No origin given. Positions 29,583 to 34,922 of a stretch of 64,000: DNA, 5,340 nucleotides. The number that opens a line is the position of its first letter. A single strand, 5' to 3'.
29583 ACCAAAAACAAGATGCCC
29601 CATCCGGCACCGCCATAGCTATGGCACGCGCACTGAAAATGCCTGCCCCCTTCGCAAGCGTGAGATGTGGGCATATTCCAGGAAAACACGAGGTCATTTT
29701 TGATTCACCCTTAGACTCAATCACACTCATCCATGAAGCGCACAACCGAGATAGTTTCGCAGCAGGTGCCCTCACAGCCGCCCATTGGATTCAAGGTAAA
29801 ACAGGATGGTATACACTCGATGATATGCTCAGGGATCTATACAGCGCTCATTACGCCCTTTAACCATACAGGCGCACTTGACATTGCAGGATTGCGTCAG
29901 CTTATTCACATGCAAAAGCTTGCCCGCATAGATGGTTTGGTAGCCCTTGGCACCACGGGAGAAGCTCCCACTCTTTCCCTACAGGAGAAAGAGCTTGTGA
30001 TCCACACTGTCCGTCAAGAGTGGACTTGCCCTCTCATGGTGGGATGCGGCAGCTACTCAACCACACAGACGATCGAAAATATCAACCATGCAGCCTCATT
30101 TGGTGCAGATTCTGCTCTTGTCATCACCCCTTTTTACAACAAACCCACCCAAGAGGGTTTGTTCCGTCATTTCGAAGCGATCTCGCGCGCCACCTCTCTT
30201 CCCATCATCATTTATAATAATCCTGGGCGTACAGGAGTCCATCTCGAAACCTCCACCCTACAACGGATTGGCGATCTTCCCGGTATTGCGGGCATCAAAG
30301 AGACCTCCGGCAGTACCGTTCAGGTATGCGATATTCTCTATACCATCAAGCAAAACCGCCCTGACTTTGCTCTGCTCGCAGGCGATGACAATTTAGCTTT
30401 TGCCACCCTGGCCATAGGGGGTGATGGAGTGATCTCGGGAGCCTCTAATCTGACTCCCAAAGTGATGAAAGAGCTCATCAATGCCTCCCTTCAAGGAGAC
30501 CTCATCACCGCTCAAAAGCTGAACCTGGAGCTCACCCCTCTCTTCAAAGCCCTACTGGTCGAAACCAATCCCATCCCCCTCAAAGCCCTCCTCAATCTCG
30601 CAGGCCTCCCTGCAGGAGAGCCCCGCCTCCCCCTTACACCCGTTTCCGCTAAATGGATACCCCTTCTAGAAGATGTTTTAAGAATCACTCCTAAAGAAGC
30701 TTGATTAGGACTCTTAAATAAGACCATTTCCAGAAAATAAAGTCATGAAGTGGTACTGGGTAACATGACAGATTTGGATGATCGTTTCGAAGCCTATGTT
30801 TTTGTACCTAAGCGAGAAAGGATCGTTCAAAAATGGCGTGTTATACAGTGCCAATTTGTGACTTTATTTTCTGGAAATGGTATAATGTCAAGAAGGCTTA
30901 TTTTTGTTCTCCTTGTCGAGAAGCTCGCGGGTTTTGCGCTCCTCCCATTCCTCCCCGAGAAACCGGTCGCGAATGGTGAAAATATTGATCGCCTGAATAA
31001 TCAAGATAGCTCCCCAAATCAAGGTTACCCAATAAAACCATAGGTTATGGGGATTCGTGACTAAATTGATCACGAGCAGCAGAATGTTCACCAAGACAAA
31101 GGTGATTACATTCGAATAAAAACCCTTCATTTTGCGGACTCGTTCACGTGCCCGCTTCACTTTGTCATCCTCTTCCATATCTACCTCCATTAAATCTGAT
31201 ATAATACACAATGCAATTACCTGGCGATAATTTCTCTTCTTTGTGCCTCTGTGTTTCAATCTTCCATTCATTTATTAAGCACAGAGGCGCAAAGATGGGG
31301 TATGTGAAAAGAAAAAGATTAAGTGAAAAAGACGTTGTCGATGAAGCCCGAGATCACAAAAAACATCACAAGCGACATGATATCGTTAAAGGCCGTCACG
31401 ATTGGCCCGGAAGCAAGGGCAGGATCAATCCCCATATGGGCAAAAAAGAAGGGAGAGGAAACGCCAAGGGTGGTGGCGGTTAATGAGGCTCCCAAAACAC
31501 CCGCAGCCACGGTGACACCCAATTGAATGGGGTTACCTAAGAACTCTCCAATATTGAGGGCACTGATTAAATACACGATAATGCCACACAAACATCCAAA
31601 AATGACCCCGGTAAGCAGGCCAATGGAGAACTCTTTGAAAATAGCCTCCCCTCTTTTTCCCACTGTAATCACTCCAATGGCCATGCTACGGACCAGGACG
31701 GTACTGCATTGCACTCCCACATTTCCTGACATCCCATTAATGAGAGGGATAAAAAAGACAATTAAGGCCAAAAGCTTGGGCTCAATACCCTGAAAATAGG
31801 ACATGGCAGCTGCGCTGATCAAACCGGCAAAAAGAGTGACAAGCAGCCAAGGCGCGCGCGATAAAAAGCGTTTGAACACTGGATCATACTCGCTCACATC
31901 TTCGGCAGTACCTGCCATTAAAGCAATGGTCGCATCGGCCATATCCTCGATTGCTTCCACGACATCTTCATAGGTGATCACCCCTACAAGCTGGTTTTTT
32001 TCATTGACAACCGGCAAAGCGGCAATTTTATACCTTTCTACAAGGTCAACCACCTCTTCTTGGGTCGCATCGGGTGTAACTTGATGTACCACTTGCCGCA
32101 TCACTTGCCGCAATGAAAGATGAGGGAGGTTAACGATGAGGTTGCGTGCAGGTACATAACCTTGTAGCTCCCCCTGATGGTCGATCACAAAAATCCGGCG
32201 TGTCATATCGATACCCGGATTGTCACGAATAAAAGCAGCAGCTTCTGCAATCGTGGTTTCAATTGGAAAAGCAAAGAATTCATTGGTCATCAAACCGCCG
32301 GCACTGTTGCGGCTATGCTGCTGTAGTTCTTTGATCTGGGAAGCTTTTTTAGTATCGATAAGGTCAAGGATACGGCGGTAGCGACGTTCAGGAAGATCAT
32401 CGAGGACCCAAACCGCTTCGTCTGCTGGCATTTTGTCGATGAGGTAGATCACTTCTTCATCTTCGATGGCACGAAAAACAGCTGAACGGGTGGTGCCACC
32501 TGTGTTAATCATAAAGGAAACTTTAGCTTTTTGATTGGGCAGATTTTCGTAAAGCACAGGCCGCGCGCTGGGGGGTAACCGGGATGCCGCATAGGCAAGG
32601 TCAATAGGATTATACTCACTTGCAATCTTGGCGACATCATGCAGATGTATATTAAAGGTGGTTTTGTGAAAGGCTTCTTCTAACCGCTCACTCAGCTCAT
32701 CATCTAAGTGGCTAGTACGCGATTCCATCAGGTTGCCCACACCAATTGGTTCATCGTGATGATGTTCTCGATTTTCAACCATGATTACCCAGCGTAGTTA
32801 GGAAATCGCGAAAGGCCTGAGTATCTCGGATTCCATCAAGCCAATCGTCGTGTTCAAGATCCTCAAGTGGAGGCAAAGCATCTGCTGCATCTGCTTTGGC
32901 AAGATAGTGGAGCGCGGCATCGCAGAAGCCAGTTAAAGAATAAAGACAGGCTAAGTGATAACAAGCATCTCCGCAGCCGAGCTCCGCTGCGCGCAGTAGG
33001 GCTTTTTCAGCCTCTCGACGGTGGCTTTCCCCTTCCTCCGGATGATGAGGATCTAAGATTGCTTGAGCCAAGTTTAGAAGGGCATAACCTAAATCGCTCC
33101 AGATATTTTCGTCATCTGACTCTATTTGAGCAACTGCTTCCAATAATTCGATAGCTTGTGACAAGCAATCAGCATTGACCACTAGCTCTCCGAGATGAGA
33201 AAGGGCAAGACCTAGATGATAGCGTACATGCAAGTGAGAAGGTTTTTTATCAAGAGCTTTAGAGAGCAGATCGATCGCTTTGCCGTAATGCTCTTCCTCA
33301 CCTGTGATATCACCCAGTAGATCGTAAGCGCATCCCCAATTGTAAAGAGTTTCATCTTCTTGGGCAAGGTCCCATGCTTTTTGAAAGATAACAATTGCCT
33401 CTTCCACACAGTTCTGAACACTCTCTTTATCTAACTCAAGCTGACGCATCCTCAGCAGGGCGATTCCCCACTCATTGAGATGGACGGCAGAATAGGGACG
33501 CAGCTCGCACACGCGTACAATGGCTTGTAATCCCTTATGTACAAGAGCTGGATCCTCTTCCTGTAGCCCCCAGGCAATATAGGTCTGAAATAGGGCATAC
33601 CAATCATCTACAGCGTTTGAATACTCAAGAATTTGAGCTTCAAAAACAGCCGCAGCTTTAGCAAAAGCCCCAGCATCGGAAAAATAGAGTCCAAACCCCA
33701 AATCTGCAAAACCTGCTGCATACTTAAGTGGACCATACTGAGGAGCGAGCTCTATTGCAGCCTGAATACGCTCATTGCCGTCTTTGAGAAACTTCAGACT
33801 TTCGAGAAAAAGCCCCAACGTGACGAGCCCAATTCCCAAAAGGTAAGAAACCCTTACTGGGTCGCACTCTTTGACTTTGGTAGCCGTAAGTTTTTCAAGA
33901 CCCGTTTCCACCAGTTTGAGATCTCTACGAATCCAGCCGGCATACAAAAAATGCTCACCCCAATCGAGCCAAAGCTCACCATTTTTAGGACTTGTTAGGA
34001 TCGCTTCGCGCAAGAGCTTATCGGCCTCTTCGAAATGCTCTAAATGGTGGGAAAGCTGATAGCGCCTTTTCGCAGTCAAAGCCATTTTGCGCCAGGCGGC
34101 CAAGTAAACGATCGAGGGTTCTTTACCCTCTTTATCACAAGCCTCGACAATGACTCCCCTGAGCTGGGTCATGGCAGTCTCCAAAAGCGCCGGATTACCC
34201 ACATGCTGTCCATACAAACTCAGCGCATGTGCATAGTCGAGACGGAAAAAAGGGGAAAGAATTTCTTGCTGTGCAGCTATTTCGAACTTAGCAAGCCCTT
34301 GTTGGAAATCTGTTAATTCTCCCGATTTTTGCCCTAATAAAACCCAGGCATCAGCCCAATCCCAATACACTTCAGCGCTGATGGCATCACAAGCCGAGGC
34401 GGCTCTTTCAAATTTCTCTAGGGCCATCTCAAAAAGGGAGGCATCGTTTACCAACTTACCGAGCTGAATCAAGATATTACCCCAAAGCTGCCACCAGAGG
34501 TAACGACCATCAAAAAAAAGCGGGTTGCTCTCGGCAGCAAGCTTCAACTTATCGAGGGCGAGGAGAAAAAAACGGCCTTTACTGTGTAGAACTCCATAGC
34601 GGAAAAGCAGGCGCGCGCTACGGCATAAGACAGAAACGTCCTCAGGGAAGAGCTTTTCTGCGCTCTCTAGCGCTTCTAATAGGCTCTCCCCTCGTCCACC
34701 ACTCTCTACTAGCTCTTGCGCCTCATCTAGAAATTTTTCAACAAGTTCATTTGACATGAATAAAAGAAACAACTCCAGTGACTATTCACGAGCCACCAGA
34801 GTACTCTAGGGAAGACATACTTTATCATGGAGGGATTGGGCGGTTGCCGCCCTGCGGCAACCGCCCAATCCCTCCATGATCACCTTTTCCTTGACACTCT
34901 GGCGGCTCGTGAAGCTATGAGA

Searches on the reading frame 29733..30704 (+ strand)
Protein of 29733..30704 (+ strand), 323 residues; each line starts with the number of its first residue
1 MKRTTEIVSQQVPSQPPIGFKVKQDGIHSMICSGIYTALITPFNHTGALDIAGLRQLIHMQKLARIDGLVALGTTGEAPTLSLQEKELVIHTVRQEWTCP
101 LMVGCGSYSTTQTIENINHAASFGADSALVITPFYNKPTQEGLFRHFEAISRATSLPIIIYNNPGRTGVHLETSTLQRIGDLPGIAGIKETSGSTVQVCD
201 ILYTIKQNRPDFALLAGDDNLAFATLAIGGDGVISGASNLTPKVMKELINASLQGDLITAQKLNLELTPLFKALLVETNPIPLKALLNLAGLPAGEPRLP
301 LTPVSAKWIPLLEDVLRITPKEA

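Call 38: search_protein_families(library=pfam, proteins=[window:29733-30704:+], max_evalue=0.00001)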
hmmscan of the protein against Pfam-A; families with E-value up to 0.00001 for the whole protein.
window:29733-30704:+ (323 aa): 1 family
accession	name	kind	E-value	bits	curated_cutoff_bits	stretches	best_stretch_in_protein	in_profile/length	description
PF00701.28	DHDPS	-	1.8e-77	260.4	22.1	1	33-315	3-285/289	Dihydrodipicolinate synthetase family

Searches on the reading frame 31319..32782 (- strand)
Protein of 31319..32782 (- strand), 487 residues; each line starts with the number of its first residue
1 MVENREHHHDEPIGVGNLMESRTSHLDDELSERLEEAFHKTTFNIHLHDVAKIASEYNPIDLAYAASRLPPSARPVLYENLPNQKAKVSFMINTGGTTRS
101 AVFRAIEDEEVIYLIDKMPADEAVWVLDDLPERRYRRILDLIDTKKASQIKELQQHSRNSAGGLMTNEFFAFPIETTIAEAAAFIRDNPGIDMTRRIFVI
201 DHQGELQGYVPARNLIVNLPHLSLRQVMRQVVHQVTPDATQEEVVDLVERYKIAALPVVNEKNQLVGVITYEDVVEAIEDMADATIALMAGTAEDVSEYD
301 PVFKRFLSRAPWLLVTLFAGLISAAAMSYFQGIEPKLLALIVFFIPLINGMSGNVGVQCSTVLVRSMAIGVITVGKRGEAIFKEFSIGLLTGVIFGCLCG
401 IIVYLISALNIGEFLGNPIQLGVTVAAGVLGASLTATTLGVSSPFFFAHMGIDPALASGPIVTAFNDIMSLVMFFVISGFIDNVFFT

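Call 38: search_protein_families(library=pfam, proteins=[window:31319-32782:-], max_evalue=0.00001)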
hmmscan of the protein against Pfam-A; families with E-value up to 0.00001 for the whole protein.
window:31319-32782:- (487 aa): 3 families
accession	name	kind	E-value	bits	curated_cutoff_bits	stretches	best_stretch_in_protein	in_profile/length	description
PF01769.21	MgtE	-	9.9e-29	100.6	27.6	1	345-477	1-125/125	Divalent cation transporter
PF00571.33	CBS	-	3.2e-21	75.8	24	1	225-279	2-56/57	CBS domain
PF03448.22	MgtE_N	-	1.5e-13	51.6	25.9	1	58-157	2-100/102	MgtE intracellular N domain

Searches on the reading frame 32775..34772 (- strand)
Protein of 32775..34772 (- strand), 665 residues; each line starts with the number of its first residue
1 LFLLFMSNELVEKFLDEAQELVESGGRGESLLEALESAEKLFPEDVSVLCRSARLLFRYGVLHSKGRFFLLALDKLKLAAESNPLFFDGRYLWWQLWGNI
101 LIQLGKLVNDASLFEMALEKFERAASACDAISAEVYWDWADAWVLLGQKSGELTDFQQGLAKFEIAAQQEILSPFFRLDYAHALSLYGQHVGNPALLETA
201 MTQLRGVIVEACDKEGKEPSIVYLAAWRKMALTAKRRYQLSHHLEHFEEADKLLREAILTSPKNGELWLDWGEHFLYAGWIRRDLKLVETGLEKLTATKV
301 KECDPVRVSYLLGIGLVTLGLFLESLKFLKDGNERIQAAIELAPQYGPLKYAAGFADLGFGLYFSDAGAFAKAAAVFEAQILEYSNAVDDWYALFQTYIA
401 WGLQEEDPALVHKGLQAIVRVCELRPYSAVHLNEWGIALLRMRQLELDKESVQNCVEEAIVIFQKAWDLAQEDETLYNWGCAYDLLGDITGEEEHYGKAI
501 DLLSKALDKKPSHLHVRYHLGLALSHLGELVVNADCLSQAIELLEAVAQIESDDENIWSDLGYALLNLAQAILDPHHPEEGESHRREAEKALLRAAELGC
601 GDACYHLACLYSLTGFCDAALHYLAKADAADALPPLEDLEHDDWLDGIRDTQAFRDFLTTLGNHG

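Call 38: search_protein_families(library=pfam, proteins=[window:32775-34772:-], max_evalue=0.00001)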
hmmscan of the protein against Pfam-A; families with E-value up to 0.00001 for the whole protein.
window:32775-34772:- (665 aa): 2 families
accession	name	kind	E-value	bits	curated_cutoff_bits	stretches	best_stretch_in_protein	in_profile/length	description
PF13414.12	TPR_11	-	3.3e-07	30.3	26.8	0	538-567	11-40/42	TPR repeat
PF23914.1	TPR_CcmH_CycH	-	8.2e-07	29.4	42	0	140-190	50-100/158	Cytochrome c-type biogenesis protein H TPR domain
